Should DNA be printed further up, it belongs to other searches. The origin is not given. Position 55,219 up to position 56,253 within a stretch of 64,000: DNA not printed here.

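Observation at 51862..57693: tdh-kbl operon converging on a nucleotidyltransferase-LbH protein and an acyl-adenylate ligase with a C-terminal add-on domain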

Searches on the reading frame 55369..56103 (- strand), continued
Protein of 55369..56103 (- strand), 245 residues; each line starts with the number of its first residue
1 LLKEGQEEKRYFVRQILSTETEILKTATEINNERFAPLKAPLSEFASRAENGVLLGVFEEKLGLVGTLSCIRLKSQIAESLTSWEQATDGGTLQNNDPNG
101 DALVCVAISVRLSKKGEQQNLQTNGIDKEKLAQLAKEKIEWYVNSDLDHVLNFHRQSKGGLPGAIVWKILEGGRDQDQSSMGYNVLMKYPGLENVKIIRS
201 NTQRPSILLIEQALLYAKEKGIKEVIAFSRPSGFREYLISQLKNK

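Call 60: find_encoding_contigs(protein=P0014, flank=7000, max_places=1)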
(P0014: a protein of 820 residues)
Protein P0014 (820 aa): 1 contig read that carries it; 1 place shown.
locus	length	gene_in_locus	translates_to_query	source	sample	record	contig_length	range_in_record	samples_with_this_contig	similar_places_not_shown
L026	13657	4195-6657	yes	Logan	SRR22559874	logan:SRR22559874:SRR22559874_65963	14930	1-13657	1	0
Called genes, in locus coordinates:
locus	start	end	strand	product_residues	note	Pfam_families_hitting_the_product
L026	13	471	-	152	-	-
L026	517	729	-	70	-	PF04070:DUF378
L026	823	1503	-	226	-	PF00702:Hydrolase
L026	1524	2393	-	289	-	PF12705:PDDEXK_1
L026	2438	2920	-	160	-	PF00300:His_Phos_1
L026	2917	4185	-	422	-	PF08323:Glyco_transf_5 (faint), PF13439:Glyco_transf_4, PF13477:Glyco_trans_4_2 (weak), PF13579:Glyco_trans_4_4, PF20706:GT4-conflict, PF00534:Glycos_transf_1, PF13692:Glyco_trans_1_4, PF13524:Glyco_trans_1_2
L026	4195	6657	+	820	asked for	PF00501:AMP-binding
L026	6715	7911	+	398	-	PF02350:Epimerase_2 (faint), PF06925:MGDG_synth (weak)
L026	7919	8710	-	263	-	-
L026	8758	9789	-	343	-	PF00753:Lactamase_B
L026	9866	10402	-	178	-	-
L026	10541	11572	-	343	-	PF00512:HisKA, PF02518:HATPase_c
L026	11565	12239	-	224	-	PF00072:Response_reg, PF00486:Trans_reg_C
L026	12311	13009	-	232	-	PF01625:PMSR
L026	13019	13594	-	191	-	PF00156:Pribosyltran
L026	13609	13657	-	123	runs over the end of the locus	PF01641:SelR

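Call 61: find_encoding_contigs(protein=P0025, flank=7000, max_places=1)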
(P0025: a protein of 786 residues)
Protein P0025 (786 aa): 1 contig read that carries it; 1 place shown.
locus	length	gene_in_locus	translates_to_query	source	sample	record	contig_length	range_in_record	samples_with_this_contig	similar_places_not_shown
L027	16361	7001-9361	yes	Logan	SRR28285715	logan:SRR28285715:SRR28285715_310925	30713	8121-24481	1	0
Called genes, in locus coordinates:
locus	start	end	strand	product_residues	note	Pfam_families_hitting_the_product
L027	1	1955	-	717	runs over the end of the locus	PF13191:AAA_16 (weak), PF23569:NBD_SMAX1, PF00004:AAA, PF17871:AAA_lid_9, PF00004:AAA, PF07724:AAA_2, PF07728:AAA_5, PF10431:ClpB_D2-small, +4 more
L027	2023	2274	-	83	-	PF04226:Transgly_assoc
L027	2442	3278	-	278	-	PF00480:ROK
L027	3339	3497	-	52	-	-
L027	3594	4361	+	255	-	PF01509:TruB_N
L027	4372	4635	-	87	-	-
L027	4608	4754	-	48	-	-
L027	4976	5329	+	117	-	-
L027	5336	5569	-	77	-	-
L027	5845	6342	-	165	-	-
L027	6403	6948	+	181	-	PF01625:PMSR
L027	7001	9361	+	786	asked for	PF00501:AMP-binding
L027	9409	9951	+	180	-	PF01464:SLT, PF06737:Transglycosylas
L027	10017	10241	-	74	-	PF11680:DUF3276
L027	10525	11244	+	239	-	-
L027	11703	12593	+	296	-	-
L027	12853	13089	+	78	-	-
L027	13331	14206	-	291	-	-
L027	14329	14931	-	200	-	-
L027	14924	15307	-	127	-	-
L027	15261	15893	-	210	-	-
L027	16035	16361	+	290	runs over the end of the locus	-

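Call 67: find_encoding_contigs(protein=P0085, flank=6000, max_places=1)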
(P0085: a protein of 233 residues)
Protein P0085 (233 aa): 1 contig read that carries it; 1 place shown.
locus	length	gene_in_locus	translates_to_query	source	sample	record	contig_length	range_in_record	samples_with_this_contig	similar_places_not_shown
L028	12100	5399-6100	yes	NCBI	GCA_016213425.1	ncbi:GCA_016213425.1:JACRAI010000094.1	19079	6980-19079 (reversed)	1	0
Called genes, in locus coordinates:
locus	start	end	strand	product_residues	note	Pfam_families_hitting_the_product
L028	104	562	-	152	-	-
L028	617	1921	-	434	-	PF07690:MFS_1, PF05977:MFS_3 (weak), PF07690:MFS_1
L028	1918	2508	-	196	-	PF00149:Metallophos, PF12850:Metallophos_2, PF14582:Metallophos_3 (faint)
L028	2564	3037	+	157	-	-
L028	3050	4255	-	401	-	PF01882:DUF58 (faint), PF00092:VWA, PF13519:VWA_2, PF13768:VWA_3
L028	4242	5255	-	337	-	PF01078:Mg_chelatase, PF00004:AAA, PF07724:AAA_2, PF07726:AAA_3, PF07728:AAA_5, PF00158:Sigma54_activat, PF01078:Mg_chelatase, PF17863:AAA_lid_2, +5 more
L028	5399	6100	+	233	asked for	-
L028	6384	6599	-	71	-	PF07927:HicA_toxin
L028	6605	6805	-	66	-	PF15919:HicB_lk_antitox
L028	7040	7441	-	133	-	-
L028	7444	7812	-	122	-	-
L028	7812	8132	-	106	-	-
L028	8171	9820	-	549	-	PF03109:ABC1, PF00069:Pkinase, PF07714:PK_Tyr_Ser-Thr (faint), PF01163:RIO1, PF27536:UbiB_helical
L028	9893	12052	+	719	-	PF01751:Toprim, PF01131:Topoisom_bac, PF01396:Zn_ribbon_Top1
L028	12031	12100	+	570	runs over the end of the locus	PF05362:Lon_C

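Call 68: find_encoding_contigs(protein=P0077, flank=6000, max_places=1)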
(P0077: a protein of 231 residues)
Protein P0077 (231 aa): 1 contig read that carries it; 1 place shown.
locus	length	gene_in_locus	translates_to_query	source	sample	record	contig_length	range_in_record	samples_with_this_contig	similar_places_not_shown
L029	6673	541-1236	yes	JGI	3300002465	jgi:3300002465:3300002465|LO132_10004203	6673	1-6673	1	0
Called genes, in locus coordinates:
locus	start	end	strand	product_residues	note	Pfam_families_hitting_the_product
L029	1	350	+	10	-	?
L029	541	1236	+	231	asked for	PF00583:Acetyltransf_1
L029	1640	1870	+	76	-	-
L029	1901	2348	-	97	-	-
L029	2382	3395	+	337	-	-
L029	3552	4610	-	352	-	PF18928:DUF5677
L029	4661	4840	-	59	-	-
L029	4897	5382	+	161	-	-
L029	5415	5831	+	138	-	PF00210:Ferritin, PF02915:Rubrerythrin (weak)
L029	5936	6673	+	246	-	?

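Call 69: search_protein_families(library=ncbifam, proteins=[window:55369-56103:-, P0103, P0077, P0010], max_evalue=1)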
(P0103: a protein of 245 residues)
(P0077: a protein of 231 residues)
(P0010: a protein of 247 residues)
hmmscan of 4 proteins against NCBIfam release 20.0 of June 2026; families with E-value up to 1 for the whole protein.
window:55369-56103:- (245 aa): 0 families

P0103 (245 aa): 1 family
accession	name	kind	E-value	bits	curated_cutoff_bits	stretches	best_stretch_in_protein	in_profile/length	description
NF005840.0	PRK07757.1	equivalog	0.099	12.5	154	0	99-145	70-115/153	N-acetyltransferase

P0077 (231 aa): 3 families
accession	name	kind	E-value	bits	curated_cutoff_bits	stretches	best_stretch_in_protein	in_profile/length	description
NF005921.0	PRK07922.1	equivalog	0.002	17.8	180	1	108-144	76-112/170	amino-acid N-acetyltransferase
NF040501.1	resist_ArsN2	equivalog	0.11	12.1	125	1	108-144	53-89/133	arsenic resistance N-acetyltransferase ArsN2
NF005840.0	PRK07757.1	equivalog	0.22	11.4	154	1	108-145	71-108/153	N-acetyltransferase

P0010 (247 aa): 1 family
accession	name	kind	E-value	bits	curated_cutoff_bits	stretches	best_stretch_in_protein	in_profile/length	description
NF041917.1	HP0729_fam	equivalog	0.0068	15.7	250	1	14-145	165-295/355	HP0729 family protein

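Call 81: find_encoding_contigs(protein=P0020, flank=5000, max_places=2)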
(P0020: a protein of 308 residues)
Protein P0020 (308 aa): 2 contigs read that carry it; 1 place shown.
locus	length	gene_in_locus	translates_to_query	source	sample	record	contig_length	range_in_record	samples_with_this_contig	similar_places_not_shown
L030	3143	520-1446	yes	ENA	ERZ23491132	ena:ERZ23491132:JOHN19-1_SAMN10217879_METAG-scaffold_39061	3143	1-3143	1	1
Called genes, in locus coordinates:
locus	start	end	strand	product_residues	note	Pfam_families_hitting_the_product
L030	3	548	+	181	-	?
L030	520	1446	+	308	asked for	-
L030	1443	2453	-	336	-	PF07885:Ion_trans_2, PF02254:TrkA_N, PF02080:TrkA_C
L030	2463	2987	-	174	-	PF02572:CobA_CobO_BtuR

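Call 82: find_encoding_contigs(protein=P0022, flank=5000, max_places=2)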
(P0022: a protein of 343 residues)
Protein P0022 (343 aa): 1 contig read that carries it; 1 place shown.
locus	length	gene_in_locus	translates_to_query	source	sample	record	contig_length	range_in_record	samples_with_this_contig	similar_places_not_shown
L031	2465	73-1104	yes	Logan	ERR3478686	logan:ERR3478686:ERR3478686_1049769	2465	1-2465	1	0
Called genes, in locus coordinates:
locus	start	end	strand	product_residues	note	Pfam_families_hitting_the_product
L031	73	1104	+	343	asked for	-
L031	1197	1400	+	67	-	PF01329:Pterin_4a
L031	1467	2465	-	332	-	?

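Call 90: find_related_loci(query=A2, collection=metagenome_contigs, flank=8000)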
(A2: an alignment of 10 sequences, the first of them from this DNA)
Query A2 (238 aa) in metagenome_contigs; peptide patterns used: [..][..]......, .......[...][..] (x = any residue, [..] = any of these).
199 stretches matched a pattern; 38 encode a relative of the query (tblastn E <= 1e-3); 38 distinct loci.
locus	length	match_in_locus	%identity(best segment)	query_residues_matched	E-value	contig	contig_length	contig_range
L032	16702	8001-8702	54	3-236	3e-84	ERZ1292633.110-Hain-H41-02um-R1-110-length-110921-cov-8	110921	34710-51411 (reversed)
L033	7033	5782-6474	55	2-231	3e-83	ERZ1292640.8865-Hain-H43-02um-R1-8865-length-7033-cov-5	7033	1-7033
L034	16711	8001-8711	57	1-235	1e-82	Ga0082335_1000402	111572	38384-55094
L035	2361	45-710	54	2-231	2e-82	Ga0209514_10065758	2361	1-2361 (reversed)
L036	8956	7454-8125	54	2-234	1e-78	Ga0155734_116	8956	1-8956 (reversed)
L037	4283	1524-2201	53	1-234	2e-78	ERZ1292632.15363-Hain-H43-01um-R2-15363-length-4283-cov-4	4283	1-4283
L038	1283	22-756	52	1-234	2e-82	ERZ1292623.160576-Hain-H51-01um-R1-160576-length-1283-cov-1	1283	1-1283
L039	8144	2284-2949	52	2-231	5e-77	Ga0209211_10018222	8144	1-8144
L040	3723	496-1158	50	3-231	2e-76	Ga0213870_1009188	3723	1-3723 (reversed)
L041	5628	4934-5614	56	5-231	3e-76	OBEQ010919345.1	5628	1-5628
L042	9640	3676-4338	51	3-231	4e-75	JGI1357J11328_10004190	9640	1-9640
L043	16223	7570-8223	53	1-231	7e-75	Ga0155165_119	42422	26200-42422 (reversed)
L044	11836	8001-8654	53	1-231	6e-75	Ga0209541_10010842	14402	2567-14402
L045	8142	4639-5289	52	2-231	1e-74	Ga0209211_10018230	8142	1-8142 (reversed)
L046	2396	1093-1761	53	1-231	1e-75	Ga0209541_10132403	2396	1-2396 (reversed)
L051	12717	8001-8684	51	5-234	4e-71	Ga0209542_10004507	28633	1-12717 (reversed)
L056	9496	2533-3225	43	1-235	2e-57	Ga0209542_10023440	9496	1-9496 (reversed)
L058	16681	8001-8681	45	5-237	2e-56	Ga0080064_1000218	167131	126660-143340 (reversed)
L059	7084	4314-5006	44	5-235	7e-54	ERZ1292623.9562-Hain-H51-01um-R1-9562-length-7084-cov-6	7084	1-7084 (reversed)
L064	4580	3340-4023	41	5-237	3e-47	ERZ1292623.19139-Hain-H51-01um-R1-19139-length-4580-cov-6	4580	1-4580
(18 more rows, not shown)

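Call 96: search_protein_families(library=pfam, proteins=[L059:1131-2588:+, L058:4014-5948:+, L058:1825-3327:+, L058:9172-11250:-, L051:8684-9715:+, L051:2846-4336:+, L051:5910-6284:+, L051:4325-5848:-, L056:3359-4618:+, L064:896-1726:+], max_evalue=0.0001)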
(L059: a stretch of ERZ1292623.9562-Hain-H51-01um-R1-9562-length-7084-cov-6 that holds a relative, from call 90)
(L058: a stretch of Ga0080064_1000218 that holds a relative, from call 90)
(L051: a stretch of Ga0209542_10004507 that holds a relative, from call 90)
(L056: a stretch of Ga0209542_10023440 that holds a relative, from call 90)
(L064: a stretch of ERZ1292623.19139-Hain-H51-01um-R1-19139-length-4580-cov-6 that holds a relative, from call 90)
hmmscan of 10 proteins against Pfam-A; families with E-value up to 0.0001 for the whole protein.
L059:1131-2588:+ (485 aa): 4 families
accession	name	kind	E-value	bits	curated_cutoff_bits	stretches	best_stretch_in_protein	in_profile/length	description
PF02518.31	HATPase_c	-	8.6e-31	107.1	26.4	1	371-480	2-110/111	Histidine kinase-, DNA gyrase B-, and HSP90-like ATPase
PF00512.31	HisKA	-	9e-15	54.9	26.9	1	255-323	1-66/66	His Kinase A (phospho-acceptor) domain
PF00672.30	HAMP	-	5.8e-05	23.8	25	0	192-244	3-53/53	HAMP domain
PF13589.12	HATPase_c_3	-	6.3e-05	23.5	25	0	375-456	3-86/137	Histidine kinase-, DNA gyrase B-, and HSP90-like ATPase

L058:4014-5948:+ (644 aa): 5 families
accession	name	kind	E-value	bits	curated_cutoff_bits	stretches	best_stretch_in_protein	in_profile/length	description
PF02518.31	HATPase_c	-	7e-29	100.9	26.4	1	532-641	2-110/111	Histidine kinase-, DNA gyrase B-, and HSP90-like ATPase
PF00512.31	HisKA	-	9.1e-14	51.7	26.9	1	416-484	1-66/66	His Kinase A (phospho-acceptor) domain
PF02743.24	dCache_1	-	1.1e-12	48.5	45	1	56-318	4-239/240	Cache domain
PF00672.30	HAMP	-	6.6e-11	42.8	25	1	353-404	1-52/53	HAMP domain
PF17201.10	Cache_3-Cache_2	-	2.8e-07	30.5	27.7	1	205-333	170-297/299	Cache 3/Cache 2 fusion domain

L058:1825-3327:+ (500 aa): 1 family
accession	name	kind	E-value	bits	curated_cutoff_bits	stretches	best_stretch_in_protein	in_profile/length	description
PF05552.17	MS_channel_1st_1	-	3.5e-55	184.1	22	4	196-244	1-49/50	Mechanosensitive ion channel, conserved TM helix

L058:9172-11250:- (692 aa): 3 families
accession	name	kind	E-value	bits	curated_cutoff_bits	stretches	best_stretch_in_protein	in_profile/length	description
PF01131.25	Topoisom_bac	-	1.8e-127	426.2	35.1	1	125-544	2-411/411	DNA topoisomerase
PF01396.24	Zn_ribbon_Top1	-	6.1e-26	90.4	32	2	616-653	3-38/39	Topoisomerase DNA binding C4 zinc finger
PF01751.28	Toprim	-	2.2e-21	76.3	23.1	1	3-110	1-96/96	Toprim domain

L051:8684-9715:+ (343 aa): 5 families
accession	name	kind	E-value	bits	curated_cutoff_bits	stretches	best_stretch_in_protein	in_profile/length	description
PF00535.33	Glycos_transf_2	-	1.2e-28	100.5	23.3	1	6-141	1-132/168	Glycosyl transferase family 2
PF10111.15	Glyco_tranf_2_2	-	1.3e-16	61.4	27.3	1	6-208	1-213/276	Glycosyltransferase like family 2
PF13641.12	Glyco_tranf_2_3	-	1.5e-16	61.6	27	1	5-213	3-214/230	Glycosyltransferase like family 2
PF13632.12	Glyco_trans_2_3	-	2.4e-07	31.2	27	1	91-257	3-153/198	Glycosyl transferase family group 2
PF13506.12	Glyco_transf_21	-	7.9e-05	22.6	21.7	0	83-230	27-173/174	Glycosyl transferase family 21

L051:2846-4336:+ (496 aa): 0 families

L051:5910-6284:+ (124 aa): 1 family
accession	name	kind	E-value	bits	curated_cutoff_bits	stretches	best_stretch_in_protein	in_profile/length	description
PF00892.27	EamA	-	1.8e-05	25.5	28.2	1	53-120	66-133/135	EamA-like transporter family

L051:4325-5848:- (507 aa): 1 family
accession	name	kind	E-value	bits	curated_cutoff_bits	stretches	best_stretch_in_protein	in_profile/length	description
PF13231.12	PMT_2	-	6.9e-06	26.8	26.1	1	68-223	4-159/160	Dolichyl-phosphate-mannose-protein mannosyltransferase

L056:3359-4618:+ (419 aa): 0 families

L064:896-1726:+ (276 aa): 2 families
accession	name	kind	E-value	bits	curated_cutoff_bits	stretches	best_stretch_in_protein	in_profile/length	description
PF02882.25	THF_DHG_CYH_C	-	7.5e-50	168.8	27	1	121-270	4-154/160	Tetrahydrofolate dehydrogenase/cyclohydrolase, NAD(P)-binding domain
PF00763.28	THF_DHG_CYH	-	3.7e-33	114.6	32.8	1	6-115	1-115/115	Tetrahydrofolate dehydrogenase/cyclohydrolase, catalytic domain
